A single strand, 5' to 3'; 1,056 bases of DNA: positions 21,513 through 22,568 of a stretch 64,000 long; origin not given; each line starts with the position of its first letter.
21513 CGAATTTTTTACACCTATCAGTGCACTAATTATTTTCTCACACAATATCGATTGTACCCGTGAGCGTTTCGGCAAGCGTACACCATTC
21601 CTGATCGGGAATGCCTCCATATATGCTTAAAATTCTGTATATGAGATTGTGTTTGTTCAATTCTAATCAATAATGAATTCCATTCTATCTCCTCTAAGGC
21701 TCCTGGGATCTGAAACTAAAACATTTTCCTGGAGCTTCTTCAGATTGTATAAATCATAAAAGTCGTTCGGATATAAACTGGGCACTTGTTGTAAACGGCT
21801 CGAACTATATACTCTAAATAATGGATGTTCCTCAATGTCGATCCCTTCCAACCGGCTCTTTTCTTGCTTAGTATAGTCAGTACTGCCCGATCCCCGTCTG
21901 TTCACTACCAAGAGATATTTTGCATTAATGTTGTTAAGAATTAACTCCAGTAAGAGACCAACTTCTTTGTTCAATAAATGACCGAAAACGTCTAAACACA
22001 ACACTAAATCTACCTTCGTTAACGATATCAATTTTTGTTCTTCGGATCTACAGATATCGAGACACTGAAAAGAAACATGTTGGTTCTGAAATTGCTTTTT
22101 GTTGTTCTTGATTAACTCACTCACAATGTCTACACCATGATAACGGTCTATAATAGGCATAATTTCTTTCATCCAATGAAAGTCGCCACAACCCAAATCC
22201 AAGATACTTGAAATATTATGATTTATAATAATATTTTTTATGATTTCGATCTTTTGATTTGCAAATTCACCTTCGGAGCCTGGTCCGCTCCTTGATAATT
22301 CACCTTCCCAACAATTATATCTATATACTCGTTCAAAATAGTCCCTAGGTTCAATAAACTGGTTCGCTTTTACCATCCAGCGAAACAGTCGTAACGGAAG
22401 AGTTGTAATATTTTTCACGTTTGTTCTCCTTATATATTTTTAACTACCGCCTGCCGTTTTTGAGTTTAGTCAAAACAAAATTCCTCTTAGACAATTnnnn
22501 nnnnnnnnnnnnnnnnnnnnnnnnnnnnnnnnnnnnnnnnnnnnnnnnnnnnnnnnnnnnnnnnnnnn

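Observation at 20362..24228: AT-rich island: duplicated lipoprotein genes bracketing two SAM-dependent methyltransferases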

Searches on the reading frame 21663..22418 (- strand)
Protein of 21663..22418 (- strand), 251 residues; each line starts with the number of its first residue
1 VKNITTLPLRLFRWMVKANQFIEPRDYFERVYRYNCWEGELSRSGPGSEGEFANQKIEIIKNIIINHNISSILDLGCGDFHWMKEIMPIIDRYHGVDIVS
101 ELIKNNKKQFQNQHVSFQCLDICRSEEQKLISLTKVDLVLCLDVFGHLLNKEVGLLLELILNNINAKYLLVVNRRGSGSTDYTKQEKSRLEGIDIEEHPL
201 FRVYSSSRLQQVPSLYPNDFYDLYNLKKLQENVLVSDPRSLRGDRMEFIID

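Call 5: search_protein_families(library=pfam, proteins=[window:21663-22418:-], max_evalue=1)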
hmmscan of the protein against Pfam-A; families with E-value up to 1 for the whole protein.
window:21663-22418:- (251 aa): 8 families
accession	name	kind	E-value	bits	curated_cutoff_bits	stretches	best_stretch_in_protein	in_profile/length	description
PF13649.12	Methyltransf_25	-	2e-07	32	27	1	72-153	1-82/97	Methyltransferase domain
PF08242.18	Methyltransf_12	-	2.5e-07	31.8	30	1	73-152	1-82/98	Methyltransferase domain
PF13489.12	Methyltransf_23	-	1.3e-06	28.7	27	1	70-152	24-98/164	Methyltransferase domain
PF08241.18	Methyltransf_11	-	1.4e-06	29.3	21.2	1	73-150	1-74/95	Methyltransferase domain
PF13847.12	Methyltransf_31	-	2.1e-06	27.9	27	1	71-151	6-90/145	Methyltransferase domain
PF05401.17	NodS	-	0.0003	21.1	24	1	51-151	25-122/201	Nodulation protein S (NodS)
PF10294.15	Methyltransf_16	-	0.025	14.8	21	1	90-184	76-169/174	Lysine methyltransferase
PF10017.15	Methyltransf_33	-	0.085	12.3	23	1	55-126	52-124/304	Histidine-specific methyltransferase, SAM-dependent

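Call 6: search_protein_families(library=ncbifam, proteins=[window:21663-22418:-], max_evalue=1)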
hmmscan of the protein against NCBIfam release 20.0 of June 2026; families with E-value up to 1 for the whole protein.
window:21663-22418:- (251 aa): 12 families
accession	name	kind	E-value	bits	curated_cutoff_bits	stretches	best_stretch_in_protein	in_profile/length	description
TIGR02021.1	BchM-ChlM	equivalog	0.00074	19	158.9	1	70-170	56-153/218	magnesium protoporphyrin IX methyltransferase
NF000466.2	16S_rRNA_Rmt_gen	equivalog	0.0017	17.7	250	1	67-170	106-206/254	Rmt family 16S rRNA (guanine(1405)-N(7))-methyltransferase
NF043040.1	corrin_prot_MT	hypoth_equivalog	0.0021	17.5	180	1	55-172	30-147/216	corrinoid protein-associated methyltransferase CpaM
TIGR01983.1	UbiG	equivalog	0.0022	17.3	102.95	1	68-152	49-133/228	bifunctional 2-polyprenyl-6-hydroxyphenol methylase/3-demethylubiquinol 3-O-methyltransferase UbiG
NF000412.1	Erm43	exception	0.0024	17.5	500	1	58-113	21-75/243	23S rRNA (adenine(2058)-N(6))-methyltransferase Erm(43)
TIGR02072.1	BioC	equivalog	0.003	17.4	184.95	1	57-127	24-93/244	malonyl-ACP O-methyltransferase BioC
NF041650.1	nod_mtase_NodS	equivalog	0.0045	16.7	300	1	59-140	29-111/190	nodulation methyltransferase NodS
TIGR04543.1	ketoArg_3Met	equivalog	0.01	14.9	425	1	56-115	135-198/336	2-ketoarginine methyltransferase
TIGR04074.1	bacter_Hen1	equivalog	0.012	14.2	340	1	51-115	265-331/462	3' terminal RNA ribose 2'-O-methyltransferase Hen1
TIGR03438.1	egtD_ergothio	equivalog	0.022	14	290.9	1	68-134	63-132/301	L-histidine N(alpha)-methyltransferase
TIGR04345.1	ovoA_Cterm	equivalog_domain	0.023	14.2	170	0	51-135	24-108/242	putative 4-mercaptohistidine N1-methyltransferase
NF008300.0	PRK11088.1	equivalog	0.085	12.3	303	1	61-116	78-138/272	23S rRNA (guanine(745)-N(1))-methyltransferase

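Call 25: find_homologous_proteins(query=window:21663-22418:-)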
Query window:21663-22418:- (251 aa): 67 proteins with E <= 0.001 among 950 candidates.
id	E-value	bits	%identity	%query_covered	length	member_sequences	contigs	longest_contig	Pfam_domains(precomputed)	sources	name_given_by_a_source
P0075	1.8e-165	567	100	100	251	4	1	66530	PF13847.13,PF13489.13,PF13649.13,PF08241.19,PF08242.19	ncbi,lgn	-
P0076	6.5e-80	286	57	90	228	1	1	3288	PF13847.13,PF13489.13,PF13649.13,PF08241.19,PF08242.19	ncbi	-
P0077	6.1e-76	273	57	82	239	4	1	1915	PF13847.13,PF13489.13,PF13649.13,PF01728.26,PF08241.19,PF08242.19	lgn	-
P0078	8.5e-76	273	57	83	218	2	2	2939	PF13489.13,PF13649.13,PF08241.19,PF08242.19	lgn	-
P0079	1.5e-75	272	57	82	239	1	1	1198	PF13847.13,PF13489.13,PF13649.13,PF08241.19,PF08242.19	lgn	-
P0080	2.3e-75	271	57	85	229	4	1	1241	PF13489.13,PF13649.13,PF08241.19,PF08242.19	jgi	-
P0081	4.0e-75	271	54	82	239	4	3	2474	PF13847.13,PF13489.13,PF13649.13,PF08241.19,PF08242.19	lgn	-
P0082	1.9e-74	268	57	83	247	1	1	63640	PF13489.13,PF13649.13,PF08242.19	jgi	jgi:hypothetical protein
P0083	2.3e-74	268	55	82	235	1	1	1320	PF13489.13,PF13649.13,PF08242.19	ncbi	ncbi:MAG: class I SAM-dependent methyltransferase [Acidimicrobiia bacterium]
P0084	4.5e-74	267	56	81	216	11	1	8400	PF13489.13,PF13649.13,PF08242.19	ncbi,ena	-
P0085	5.4e-74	267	56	83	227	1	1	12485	PF13489.13,PF13649.13,PF08241.19,PF08242.19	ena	-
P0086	2.5e-73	265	55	82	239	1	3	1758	PF13847.13,PF13489.13,PF13649.13,PF08241.19,PF08242.19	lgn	-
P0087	4.8e-72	261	51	90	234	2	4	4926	PF13489.13,PF13649.13,PF08242.19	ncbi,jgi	jgi:cyclopropane fatty-acyl-phospholipid synthase-like methyltransferase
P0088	6.6e-72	260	55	81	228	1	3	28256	-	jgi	jgi:hypothetical protein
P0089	1.3e-71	259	56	82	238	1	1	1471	PF13489.13,PF13649.13,PF08241.19,PF08242.19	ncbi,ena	-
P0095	1.6e-68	249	55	83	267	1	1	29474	PF13847.13,PF13489.13,PF13649.13,PF08242.19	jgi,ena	jgi:hypothetical protein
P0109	1.8e-53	200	44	81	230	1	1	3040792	PF13847.13,PF13489.13,PF13649.13,PF08241.19,PF08242.19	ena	-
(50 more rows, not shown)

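Call 28: find_encoding_contigs(protein=P0082, flank=8000, max_places=2)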
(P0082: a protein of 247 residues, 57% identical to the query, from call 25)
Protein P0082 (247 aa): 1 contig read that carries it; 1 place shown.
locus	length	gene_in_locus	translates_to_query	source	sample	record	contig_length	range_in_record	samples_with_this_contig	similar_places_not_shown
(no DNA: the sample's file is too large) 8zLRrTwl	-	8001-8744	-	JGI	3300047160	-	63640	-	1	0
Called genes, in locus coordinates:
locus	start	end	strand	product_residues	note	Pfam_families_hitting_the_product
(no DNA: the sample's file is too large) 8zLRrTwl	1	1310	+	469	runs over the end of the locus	PF13439:Glyco_transf_4 (weak), PF00534:Glycos_transf_1, PF13692:Glyco_trans_1_4, PF13524:Glyco_trans_1_2 (weak), PF20706:GT4-conflict (weak)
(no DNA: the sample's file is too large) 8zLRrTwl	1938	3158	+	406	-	PF05050:Methyltransf_21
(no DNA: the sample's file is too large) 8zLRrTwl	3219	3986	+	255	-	PF13489:Methyltransf_23 (weak), PF08241:Methyltransf_11, PF08242:Methyltransf_12 (weak)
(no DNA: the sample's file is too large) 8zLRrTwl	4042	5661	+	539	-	PF13439:Glyco_transf_4 (faint), PF20706:GT4-conflict, PF00534:Glycos_transf_1, PF13692:Glyco_trans_1_4, PF13524:Glyco_trans_1_2 (weak)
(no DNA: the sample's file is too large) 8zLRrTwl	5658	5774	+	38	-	-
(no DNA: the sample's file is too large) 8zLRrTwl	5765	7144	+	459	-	PF20706:GT4-conflict, PF00534:Glycos_transf_1, PF13692:Glyco_trans_1_4, PF13524:Glyco_trans_1_2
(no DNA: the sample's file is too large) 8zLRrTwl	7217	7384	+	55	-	-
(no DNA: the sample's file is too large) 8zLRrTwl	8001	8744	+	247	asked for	PF13489:Methyltransf_23 (weak), PF08242:Methyltransf_12 (weak), PF13649:Methyltransf_25 (weak)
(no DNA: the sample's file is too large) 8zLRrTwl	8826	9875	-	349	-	PF13384:HTH_23 (faint), PF13551:HTH_29 (weak), PF13518:HTH_28 (weak), PF13565:HTH_32, PF13592:HTH_33, PF13358:DDE_3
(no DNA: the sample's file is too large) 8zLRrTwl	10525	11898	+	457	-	PF13439:Glyco_transf_4 (faint), PF20706:GT4-conflict, PF00534:Glycos_transf_1, PF13692:Glyco_trans_1_4, PF13524:Glyco_trans_1_2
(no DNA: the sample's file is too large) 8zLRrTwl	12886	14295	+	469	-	PF13439:Glyco_transf_4 (weak), PF20706:GT4-conflict, PF00534:Glycos_transf_1, PF13692:Glyco_trans_1_4, PF13524:Glyco_trans_1_2 (weak)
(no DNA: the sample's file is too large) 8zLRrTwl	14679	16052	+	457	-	PF13546:DDE_5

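Call 30: find_encoding_contigs(protein=P0095, flank=8000, max_places=2)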
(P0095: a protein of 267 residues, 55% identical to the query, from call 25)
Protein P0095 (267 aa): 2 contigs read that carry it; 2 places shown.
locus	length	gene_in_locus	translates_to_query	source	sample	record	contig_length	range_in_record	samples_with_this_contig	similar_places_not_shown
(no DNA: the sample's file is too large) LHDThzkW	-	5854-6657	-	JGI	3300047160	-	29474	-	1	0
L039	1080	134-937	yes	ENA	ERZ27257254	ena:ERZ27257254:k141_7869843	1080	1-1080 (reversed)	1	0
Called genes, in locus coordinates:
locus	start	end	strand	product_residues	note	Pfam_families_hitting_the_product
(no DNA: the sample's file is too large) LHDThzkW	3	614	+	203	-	PF14524:Wzt_C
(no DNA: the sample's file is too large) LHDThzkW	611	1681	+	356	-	PF13489:Methyltransf_23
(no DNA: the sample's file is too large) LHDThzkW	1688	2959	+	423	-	PF13439:Glyco_transf_4, PF00534:Glycos_transf_1, PF13692:Glyco_trans_1_4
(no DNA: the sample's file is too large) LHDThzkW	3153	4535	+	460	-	PF13439:Glyco_transf_4 (weak), PF20706:GT4-conflict, PF00534:Glycos_transf_1, PF13692:Glyco_trans_1_4, PF13524:Glyco_trans_1_2 (weak)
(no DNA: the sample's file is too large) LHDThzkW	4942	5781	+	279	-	PF08241:Methyltransf_11 (weak)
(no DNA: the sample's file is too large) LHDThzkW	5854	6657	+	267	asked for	PF13489:Methyltransf_23 (faint), PF13847:Methyltransf_31 (faint), PF08242:Methyltransf_12, PF13649:Methyltransf_25 (weak)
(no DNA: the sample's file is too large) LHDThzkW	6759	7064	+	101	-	-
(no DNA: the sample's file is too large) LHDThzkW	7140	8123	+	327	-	PF20706:GT4-conflict, PF00534:Glycos_transf_1, PF13692:Glyco_trans_1_4, PF13524:Glyco_trans_1_2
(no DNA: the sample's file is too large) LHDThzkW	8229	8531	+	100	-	-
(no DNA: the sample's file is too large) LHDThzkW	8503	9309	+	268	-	PF13489:Methyltransf_23, PF01209:Ubie_methyltran (weak), PF13847:Methyltransf_31, PF08241:Methyltransf_11, PF08242:Methyltransf_12, PF13649:Methyltransf_25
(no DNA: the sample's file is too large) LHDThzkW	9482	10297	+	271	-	PF08241:Methyltransf_11 (weak)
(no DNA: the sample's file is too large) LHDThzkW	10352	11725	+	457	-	PF20706:GT4-conflict, PF00534:Glycos_transf_1, PF13692:Glyco_trans_1_4, PF13524:Glyco_trans_1_2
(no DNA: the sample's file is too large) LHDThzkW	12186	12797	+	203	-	PF13489:Methyltransf_23, PF13847:Methyltransf_31, PF08241:Methyltransf_11, PF08242:Methyltransf_12, PF13649:Methyltransf_25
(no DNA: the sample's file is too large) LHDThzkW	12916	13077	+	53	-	-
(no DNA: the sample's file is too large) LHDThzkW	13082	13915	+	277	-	PF02475:TRM5-TYW2_MTfase (weak), PF05050:Methyltransf_21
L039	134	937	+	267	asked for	PF13489:Methyltransf_23 (faint), PF13847:Methyltransf_31 (faint), PF08242:Methyltransf_12, PF13649:Methyltransf_25 (weak)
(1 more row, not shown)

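Call 69: search_solved_structures(query=window:21663-22418:-, max_evalue=0.01)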
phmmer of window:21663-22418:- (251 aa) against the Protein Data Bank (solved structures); distinct sequences matched with E-value up to 0.01: 2.
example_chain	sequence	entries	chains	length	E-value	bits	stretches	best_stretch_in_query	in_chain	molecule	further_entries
5wy0_A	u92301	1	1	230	0.00054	22.9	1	52-166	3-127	Small RNA 2'-O-methyltransferase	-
4xcx_A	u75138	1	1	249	0.00098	22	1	54-166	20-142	Small RNA 2'-O-methyltransferase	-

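Call 72: find_encoding_contigs(protein=P0109, flank=7000, max_places=1)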
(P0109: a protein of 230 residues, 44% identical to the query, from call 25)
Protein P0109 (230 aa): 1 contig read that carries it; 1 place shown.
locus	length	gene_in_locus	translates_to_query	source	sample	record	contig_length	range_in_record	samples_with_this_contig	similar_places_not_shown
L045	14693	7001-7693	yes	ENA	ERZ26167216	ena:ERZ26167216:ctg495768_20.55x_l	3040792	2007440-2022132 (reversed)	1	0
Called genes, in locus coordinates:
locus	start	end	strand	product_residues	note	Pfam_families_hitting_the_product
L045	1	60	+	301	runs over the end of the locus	PF00535:Glycos_transf_2, PF13641:Glyco_tranf_2_3, PF13632:Glyco_trans_2_3 (weak)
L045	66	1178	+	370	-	PF13439:Glyco_transf_4 (weak), PF20706:GT4-conflict, PF00534:Glycos_transf_1, PF13692:Glyco_trans_1_4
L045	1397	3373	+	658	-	PF13727:CoA_binding_3, PF01073:3Beta_HSD (weak), PF01370:Epimerase, PF02719:Polysacc_synt_2, PF04321:RmlD_sub_bind, PF08659:KR, PF16363:GDP_Man_Dehyd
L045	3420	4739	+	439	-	PF01943:Polysacc_synt, PF13440:Polysacc_synt_3 (weak)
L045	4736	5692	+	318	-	PF00535:Glycos_transf_2, PF10111:Glyco_tranf_2_2 (faint)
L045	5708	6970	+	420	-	PF04932:Wzy_C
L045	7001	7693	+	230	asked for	PF13489:Methyltransf_23 (weak), PF13847:Methyltransf_31 (weak), PF08241:Methyltransf_11 (weak), PF08242:Methyltransf_12, PF13649:Methyltransf_25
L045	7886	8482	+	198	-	PF01209:Ubie_methyltran (faint), PF08241:Methyltransf_11, PF08242:Methyltransf_12, PF13489:Methyltransf_23, PF13649:Methyltransf_25, PF13847:Methyltransf_31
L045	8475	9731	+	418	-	PF02369:Big_1 (faint), PF13620:CarboxypepD_reg (faint), PF17210:SdrD_B (faint), PF17802:SpaA (faint), PF24107:DUF7382 (faint)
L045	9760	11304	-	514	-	PF13807:GNVR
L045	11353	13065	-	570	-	PF14052:Caps_assemb_Wzi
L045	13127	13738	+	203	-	PF02563:Poly_export, PF10531:SLBB, PF22461:SLBB_2 (weak)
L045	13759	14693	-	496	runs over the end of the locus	PF14052:Caps_assemb_Wzi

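Call 74: find_encoding_contigs(protein=P0088, flank=7000, max_places=1)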
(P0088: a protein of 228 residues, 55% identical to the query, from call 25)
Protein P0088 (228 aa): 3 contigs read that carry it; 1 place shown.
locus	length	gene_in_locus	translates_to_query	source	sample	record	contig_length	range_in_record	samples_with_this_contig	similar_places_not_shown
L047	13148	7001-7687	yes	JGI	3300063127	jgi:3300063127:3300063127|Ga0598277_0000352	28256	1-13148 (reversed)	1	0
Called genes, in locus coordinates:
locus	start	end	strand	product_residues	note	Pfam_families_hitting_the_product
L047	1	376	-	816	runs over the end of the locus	PF09586:YfhO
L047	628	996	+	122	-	-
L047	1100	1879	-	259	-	PF12799:LRR_4 (faint), PF00560:LRR_1 (faint), PF13855:LRR_8, PF23598:LRR_14, PF13855:LRR_8 (weak)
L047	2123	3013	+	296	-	PF11306:DUF3108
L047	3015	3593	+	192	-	PF14378:PAP2_3 (weak), PF01569:PAP2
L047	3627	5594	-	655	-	PF04851:ResIII, PF00270:DEAD, PF22527:DEXQc_Suv3 (weak), PF00271:Helicase_C, PF08148:DSHCT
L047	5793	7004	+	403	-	PF00534:Glycos_transf_1, PF13692:Glyco_trans_1_4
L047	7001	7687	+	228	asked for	-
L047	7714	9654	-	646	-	PF00009:GTP_EFTU, PF03144:GTP_EFTU_D2, PF25461:Beta-barrel_SelB, PF09107:WHD_3rd_SelB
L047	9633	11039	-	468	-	PF12390:Se-cys_synth_N, PF03841:SelA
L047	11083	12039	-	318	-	PF01544:CorA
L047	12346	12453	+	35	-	-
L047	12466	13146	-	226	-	?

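Call 82: search_protein_families(library=padloc, proteins=[window:21663-22418:-], max_evalue=0.01)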
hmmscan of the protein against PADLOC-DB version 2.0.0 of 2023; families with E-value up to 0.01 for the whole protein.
window:21663-22418:- (251 aa): 1 family
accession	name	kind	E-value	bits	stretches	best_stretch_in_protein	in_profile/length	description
PDLC04134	mad2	-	1.7e-05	21.8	1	67-173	290-397/492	mads_2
